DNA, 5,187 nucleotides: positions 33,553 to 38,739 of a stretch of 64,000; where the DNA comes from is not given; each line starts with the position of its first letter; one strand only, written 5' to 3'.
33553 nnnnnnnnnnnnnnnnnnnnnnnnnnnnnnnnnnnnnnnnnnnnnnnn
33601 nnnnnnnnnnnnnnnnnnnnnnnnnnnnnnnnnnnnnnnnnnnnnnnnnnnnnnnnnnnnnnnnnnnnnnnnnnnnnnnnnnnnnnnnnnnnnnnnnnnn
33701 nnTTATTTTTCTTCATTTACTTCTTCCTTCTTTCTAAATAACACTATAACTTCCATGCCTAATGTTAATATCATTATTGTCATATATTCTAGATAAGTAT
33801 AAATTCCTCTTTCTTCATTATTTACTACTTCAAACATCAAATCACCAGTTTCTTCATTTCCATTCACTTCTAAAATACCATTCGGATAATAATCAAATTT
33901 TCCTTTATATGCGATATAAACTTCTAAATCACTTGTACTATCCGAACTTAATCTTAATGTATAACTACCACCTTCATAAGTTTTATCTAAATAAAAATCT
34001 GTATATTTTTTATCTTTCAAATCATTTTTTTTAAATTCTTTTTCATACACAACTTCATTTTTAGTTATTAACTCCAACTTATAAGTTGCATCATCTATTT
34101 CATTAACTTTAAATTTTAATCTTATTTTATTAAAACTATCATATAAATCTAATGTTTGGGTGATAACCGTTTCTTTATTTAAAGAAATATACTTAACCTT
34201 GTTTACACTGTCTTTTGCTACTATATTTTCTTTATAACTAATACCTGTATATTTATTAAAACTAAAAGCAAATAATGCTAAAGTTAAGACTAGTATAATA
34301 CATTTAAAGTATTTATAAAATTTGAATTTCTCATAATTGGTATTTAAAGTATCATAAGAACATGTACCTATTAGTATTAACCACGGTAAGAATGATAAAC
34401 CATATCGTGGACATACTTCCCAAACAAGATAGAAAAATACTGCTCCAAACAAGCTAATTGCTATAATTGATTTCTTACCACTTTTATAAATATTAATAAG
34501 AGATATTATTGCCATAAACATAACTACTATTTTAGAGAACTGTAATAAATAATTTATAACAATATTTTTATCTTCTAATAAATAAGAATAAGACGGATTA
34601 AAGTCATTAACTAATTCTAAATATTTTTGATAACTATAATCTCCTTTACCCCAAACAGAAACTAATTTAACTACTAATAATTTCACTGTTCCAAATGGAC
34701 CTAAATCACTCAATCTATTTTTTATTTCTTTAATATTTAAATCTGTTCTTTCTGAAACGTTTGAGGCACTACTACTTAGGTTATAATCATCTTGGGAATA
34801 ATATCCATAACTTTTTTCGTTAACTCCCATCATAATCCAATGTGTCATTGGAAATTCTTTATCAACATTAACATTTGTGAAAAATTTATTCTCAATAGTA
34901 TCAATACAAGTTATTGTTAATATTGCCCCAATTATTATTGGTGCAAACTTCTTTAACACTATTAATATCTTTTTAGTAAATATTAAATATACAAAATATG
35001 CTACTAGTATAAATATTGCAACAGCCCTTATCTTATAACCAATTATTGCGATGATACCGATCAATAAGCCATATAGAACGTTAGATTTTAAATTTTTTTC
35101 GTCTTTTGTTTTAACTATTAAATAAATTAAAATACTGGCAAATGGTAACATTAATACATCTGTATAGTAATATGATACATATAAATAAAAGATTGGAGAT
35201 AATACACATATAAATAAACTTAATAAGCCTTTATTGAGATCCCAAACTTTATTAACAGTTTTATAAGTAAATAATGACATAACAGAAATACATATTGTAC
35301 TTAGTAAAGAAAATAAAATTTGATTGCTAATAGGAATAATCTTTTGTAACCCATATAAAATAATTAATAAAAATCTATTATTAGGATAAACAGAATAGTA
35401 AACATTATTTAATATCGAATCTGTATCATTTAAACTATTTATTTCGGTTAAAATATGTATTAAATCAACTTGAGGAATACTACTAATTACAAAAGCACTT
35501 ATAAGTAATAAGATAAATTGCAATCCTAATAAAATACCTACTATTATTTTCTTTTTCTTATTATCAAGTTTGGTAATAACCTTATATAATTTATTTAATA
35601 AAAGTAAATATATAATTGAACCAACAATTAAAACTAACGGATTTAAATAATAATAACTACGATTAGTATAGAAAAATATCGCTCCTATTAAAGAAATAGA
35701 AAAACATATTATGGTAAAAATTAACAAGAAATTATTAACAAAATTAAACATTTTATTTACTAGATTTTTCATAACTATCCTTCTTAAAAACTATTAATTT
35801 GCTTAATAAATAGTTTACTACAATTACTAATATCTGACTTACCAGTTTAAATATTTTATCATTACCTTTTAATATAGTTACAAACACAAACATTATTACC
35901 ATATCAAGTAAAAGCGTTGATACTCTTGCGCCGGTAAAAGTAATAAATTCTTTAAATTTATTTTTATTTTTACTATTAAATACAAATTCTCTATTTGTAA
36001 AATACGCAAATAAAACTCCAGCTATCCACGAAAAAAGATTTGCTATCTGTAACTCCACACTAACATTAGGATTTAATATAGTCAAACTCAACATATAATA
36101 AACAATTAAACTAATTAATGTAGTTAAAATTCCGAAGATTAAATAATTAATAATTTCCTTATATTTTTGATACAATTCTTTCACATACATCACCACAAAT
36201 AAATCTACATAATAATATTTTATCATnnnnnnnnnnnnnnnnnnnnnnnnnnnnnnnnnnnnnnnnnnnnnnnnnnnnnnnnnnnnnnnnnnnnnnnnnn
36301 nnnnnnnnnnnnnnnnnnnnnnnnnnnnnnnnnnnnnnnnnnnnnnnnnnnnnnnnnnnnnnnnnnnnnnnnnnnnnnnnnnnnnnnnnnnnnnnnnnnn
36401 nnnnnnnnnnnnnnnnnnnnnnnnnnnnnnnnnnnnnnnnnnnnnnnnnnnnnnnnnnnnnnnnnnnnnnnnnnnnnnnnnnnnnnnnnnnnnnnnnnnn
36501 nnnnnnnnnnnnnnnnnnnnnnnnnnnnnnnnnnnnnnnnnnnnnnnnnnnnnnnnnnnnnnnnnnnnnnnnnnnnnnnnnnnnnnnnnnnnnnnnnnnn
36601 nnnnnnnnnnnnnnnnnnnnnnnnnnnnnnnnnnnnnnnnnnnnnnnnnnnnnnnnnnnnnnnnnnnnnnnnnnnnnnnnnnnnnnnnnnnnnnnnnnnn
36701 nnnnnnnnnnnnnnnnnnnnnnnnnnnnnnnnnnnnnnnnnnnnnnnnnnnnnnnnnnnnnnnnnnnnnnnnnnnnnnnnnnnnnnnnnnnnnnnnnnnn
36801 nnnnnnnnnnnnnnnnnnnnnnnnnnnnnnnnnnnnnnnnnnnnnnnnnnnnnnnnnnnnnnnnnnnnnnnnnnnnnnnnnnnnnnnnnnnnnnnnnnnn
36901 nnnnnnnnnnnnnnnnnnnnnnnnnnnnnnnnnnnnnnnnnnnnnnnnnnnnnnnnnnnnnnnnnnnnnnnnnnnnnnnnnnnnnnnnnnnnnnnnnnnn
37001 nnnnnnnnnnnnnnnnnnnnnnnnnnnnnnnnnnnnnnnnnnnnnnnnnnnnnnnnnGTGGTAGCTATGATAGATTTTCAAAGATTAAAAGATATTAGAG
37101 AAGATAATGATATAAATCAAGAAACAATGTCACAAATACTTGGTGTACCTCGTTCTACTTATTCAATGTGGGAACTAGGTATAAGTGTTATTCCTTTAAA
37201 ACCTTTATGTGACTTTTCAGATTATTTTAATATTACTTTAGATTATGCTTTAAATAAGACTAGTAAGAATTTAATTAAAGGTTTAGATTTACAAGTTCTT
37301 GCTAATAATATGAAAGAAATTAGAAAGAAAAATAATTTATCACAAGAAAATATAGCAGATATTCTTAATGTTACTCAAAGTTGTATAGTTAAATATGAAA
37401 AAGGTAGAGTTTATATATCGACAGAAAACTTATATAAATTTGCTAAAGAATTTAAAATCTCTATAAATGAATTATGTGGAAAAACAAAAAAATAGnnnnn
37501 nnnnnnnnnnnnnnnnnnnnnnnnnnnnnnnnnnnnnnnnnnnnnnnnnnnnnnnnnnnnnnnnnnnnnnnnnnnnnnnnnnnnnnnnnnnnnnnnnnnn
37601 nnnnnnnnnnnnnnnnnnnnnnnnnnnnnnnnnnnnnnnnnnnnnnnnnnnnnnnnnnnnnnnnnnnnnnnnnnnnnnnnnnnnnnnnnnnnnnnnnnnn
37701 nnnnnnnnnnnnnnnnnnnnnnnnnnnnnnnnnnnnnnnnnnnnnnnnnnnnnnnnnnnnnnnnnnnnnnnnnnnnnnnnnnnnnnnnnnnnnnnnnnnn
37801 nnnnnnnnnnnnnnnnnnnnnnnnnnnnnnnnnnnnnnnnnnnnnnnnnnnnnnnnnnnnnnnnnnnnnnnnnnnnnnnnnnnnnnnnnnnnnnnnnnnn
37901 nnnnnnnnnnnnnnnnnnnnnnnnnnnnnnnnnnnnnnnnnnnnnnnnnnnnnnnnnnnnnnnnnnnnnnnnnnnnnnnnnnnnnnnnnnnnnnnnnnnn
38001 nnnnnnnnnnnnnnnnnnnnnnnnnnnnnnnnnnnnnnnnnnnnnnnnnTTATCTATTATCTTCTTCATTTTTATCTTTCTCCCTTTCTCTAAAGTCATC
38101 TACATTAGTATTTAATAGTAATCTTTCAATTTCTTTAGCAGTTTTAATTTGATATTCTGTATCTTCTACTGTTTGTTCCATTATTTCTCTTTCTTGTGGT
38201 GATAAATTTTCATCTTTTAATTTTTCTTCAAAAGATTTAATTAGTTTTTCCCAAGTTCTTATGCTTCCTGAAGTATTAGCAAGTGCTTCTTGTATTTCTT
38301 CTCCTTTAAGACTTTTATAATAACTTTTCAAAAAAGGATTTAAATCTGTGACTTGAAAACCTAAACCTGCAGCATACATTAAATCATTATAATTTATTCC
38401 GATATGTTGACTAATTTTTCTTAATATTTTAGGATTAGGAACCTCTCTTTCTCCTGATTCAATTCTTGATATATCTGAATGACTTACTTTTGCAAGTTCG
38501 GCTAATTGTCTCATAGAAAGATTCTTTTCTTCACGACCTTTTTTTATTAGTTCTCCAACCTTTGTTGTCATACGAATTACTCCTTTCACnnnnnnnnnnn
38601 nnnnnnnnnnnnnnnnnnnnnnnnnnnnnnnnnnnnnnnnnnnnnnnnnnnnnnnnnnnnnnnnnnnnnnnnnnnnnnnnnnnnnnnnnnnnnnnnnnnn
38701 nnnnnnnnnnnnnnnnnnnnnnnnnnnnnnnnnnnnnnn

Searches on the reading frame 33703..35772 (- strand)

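Call 7: search_protein_families(library=pfam, max_evalue=0.001, proteins=[window:33703-35772:-])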
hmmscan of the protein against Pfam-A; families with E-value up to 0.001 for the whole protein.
window:33703-35772:- (689 aa): 1 family
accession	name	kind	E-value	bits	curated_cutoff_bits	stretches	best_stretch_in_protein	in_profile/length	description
PF13231.12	PMT_2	-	3.9e-10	40.6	26.1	1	155-287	25-151/160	Dolichyl-phosphate-mannose-protein mannosyltransferase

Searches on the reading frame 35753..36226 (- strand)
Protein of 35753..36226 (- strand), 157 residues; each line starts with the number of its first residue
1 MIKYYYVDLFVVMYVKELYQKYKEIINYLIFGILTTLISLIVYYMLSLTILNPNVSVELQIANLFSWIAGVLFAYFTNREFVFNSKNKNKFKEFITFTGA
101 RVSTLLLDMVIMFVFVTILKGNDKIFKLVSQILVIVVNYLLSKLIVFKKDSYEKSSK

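Call 7: search_protein_families(library=pfam, max_evalue=0.001, proteins=[window:35753-36226:-])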
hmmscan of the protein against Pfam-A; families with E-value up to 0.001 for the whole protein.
window:35753-36226:- (157 aa): 1 family
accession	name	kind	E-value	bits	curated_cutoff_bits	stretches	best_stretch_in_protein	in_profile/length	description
PF04138.20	GtrA_DPMS_TM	-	4.6e-23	82.1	26.1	1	28-147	2-117/117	GtrA/DPMS, transmembrane domain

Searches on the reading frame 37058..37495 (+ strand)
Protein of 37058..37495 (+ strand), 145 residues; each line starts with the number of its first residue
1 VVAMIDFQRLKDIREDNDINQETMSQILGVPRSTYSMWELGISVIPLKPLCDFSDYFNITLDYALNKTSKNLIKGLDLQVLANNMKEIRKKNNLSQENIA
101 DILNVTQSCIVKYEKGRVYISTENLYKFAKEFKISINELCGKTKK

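Call 7: search_protein_families(library=pfam, max_evalue=0.001, proteins=[window:37058-37495:+])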
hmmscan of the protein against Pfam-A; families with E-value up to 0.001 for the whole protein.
window:37058-37495:+ (145 aa): 7 families
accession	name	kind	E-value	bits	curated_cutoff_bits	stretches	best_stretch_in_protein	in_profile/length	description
PF01381.28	HTH_3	-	1.4e-24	86.4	23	2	85-139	1-55/55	Helix-turn-helix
PF12844.13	HTH_19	-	3.2e-21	75.4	30.2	2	84-139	3-58/64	Helix-turn-helix domain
PF13443.12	HTH_26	-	1.8e-07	31.8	22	0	84-140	1-58/63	Cro/C1-type HTH DNA-binding domain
PF13560.12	HTH_31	-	2.8e-07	31.2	27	0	83-121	4-43/64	Helix-turn-helix domain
PF15731.11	MqsA_antitoxin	-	7.9e-06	26.5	30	0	79-119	67-108/131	Antitoxin component of bacterial toxin-antitoxin system, MqsA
PF22495.2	HTH_92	-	0.00018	21.2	27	0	86-117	1-32/45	RsaL-like HTH domain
PF13744.12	HTH_37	-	0.00049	20.3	27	0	81-128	19-67/80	Helix-turn-helix domain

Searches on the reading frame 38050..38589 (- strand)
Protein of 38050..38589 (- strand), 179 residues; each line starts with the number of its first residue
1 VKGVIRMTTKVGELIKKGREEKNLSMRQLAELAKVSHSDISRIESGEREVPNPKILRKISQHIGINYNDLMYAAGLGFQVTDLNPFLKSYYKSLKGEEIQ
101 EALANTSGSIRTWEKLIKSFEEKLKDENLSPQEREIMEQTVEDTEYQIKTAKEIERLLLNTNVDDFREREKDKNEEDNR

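Call 7: search_protein_families(library=pfam, max_evalue=0.001, proteins=[window:38050-38589:-])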
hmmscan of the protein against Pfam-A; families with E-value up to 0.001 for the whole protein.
window:38050-38589:- (179 aa): 4 families
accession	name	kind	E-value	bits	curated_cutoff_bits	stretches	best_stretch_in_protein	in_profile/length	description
PF12844.13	HTH_19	-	2.7e-14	53.3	30.2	1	12-75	1-63/64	Helix-turn-helix domain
PF01381.28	HTH_3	-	1.2e-11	44.9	23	1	15-68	1-53/55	Helix-turn-helix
PF13560.12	HTH_31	-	4.8e-08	33.6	27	1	12-62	3-53/64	Helix-turn-helix domain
PF13443.12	HTH_26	-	0.00047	20.8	22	0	19-71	6-58/63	Cro/C1-type HTH DNA-binding domain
